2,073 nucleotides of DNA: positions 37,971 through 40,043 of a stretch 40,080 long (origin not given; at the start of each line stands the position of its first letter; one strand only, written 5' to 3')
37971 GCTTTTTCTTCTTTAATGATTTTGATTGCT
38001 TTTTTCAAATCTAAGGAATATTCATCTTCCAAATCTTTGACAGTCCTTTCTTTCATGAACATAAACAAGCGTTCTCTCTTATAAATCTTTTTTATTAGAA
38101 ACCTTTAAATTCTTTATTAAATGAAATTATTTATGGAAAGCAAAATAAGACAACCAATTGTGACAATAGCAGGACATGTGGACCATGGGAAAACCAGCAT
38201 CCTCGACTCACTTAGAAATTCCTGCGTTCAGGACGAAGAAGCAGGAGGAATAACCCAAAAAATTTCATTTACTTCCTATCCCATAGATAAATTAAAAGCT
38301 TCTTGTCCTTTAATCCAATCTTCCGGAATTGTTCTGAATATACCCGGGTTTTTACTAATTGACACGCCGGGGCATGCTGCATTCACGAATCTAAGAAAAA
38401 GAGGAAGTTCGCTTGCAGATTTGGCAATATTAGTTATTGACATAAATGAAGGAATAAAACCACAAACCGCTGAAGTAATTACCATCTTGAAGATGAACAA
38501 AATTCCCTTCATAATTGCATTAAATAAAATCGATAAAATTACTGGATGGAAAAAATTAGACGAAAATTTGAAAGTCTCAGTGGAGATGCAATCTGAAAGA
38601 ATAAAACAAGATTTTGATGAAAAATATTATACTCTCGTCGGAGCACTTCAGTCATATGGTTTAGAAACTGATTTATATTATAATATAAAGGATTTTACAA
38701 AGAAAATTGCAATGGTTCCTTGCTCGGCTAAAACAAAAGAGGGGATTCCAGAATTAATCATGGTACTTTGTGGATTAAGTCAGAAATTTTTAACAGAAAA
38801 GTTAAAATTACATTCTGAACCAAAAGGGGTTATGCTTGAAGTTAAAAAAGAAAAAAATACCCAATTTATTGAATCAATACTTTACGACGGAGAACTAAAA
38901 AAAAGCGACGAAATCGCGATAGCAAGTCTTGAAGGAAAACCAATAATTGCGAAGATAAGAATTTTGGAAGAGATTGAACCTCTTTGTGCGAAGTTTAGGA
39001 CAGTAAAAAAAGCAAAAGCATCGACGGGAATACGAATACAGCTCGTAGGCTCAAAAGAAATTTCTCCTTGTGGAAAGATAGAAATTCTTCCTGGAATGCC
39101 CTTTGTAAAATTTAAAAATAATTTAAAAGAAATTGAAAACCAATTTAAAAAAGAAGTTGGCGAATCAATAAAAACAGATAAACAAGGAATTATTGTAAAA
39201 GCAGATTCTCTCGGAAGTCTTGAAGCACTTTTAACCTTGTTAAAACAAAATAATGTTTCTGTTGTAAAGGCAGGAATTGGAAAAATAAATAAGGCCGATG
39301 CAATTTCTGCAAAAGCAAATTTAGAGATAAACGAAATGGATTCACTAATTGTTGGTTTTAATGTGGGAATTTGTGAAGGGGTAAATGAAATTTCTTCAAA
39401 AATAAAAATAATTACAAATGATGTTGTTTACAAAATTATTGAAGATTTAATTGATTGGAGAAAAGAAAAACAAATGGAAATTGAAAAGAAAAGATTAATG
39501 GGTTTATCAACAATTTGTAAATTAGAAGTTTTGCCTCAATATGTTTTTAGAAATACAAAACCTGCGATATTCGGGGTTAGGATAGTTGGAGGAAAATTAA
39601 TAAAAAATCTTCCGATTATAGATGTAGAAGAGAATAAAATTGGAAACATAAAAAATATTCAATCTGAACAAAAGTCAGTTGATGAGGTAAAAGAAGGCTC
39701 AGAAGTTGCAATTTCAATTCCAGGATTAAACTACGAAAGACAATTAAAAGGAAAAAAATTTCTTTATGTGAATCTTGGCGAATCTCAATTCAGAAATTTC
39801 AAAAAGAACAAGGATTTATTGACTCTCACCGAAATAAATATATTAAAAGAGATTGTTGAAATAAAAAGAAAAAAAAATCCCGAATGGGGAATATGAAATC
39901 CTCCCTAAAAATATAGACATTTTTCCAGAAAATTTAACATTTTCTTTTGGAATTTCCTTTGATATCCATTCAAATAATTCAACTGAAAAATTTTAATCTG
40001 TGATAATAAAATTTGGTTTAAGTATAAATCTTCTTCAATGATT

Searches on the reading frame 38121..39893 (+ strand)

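Call 38: search_protein_families(library=ncbifam, proteins=[window:38121-39893:+], max_evalue=1e-10)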
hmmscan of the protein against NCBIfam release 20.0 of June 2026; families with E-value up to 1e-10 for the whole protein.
window:38121-39893:+ (591 aa): 16 families
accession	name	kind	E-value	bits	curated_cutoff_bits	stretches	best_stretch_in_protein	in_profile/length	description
NF003078.0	PRK04004.1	equivalog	8.6e-182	605.8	468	1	6-590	6-597/598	translation initiation factor IF-2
TIGR00491.2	aIF-2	equivalog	5.8e-157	523.7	554.75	1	8-590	1-590/591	translation initiation factor IF-2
NF011418.0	PRK14845.1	equivalog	3.3e-152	508.5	756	1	25-590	475-1048/1049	translation initiation factor IF-2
TIGR00487.1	IF-2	equivalog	3.6e-51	174.6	424.4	1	7-537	83-566/587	translation initiation factor IF-2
TIGR00231.1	small_GTP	domain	4.1e-20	72.2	42.5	1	13-151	5-133/164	GTP-binding protein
TIGR00475.1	selB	equivalog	2.3e-18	66.2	242.25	1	13-175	2-148/581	selenocysteine-specific translation elongation factor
NF012153.1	tet_protect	equivalog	2.3e-16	59.2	775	1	15-140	4-130/614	tetracycline resistance ribosomal protection protein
TIGR01394.1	TypA_BipA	equivalog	7.9e-16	57.4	757.3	1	14-142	4-131/594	translational GTPase TypA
TIGR03680.1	eif2g_arch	equivalog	7.1e-14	51.8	514.5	1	13-146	7-154/407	translation initiation factor IF-2 subunit gamma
NF003077.0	PRK04000.1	equivalog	9e-14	51.4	315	1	11-144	7-156/412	translation initiation factor IF-2 subunit gamma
NF009381.0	PRK12740.1-5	subfamily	1.5e-12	46.7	583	1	8-140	8-139/692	elongation factor G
NF012154.0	tet_protect_Q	exception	3.2e-12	45.6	1425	1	15-141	7-134/638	tetracycline resistance ribosomal protection protein Tet(Q)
NF007583.0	PRK10218.1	equivalog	2.1e-11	42.6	1260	1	14-141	8-134/607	ribosome-dependent GTPase TypA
NF000766.0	PRK00049.1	subfamily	2.2e-11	43.2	449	1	4-175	6-173/396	elongation factor Tu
NF008969.0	PRK12317.1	subfamily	5.9e-11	41.6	502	0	77-154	87-167/426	elongation factor 1-alpha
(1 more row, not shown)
